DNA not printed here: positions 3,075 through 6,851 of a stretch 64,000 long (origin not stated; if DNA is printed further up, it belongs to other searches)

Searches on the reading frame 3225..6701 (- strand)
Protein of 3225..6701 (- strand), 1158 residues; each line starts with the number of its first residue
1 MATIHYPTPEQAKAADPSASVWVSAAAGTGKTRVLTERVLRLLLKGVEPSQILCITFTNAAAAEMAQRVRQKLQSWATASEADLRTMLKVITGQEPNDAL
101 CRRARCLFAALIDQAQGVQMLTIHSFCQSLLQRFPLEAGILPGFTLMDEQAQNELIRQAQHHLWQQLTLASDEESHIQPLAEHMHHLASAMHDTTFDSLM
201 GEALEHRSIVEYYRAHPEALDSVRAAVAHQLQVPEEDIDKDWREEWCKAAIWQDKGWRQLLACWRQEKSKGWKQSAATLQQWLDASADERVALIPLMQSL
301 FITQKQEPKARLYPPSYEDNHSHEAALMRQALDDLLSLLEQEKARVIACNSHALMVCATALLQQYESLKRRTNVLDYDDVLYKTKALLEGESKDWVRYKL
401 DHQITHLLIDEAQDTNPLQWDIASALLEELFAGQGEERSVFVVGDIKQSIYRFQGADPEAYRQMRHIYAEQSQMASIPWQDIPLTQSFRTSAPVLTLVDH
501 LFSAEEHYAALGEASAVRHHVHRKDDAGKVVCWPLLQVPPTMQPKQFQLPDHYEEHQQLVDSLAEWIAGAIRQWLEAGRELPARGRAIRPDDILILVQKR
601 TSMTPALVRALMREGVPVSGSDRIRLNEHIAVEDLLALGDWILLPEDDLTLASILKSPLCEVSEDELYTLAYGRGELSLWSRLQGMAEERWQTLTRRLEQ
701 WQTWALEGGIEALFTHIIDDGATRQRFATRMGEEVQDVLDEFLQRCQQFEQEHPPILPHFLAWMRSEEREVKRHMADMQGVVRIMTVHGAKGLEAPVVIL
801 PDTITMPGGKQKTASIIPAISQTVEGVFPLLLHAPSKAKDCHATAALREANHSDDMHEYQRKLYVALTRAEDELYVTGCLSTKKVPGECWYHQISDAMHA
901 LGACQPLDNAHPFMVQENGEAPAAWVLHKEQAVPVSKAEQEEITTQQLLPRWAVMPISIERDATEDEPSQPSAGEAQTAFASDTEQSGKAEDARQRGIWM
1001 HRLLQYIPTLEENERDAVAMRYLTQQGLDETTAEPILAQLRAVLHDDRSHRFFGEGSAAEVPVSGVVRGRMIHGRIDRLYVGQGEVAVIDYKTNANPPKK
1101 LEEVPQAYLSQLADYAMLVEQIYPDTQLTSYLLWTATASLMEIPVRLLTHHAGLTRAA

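Call 28: search_protein_families(library=pfam, proteins=[window:3225-6701:-], max_evalue=0.00001)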
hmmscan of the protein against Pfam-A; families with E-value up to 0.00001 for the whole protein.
window:3225-6701:- (1158 aa): 5 families
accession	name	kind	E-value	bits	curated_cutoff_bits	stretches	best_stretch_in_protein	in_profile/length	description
PF00580.27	UvrD-helicase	-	1.7e-57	195.6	23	1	9-466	3-268/271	UvrD/REP helicase N-terminal domain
PF13361.12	UvrD_C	-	7.4e-19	68.8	25.6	1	562-879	52-348/350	UvrD-like helicase C-terminal domain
PF13245.12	AAA_19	-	4.3e-15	56.5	25.1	1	16-178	9-103/134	AAA domain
PF12705.13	PDDEXK_1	-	2.7e-11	44.3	22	1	990-1124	31-176/247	PD-(D/E)XK nuclease superfamily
PF13538.12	UvrD_C_2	-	2.3e-10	40.6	27.4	0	854-876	29-51/52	UvrD-like helicase C-terminal domain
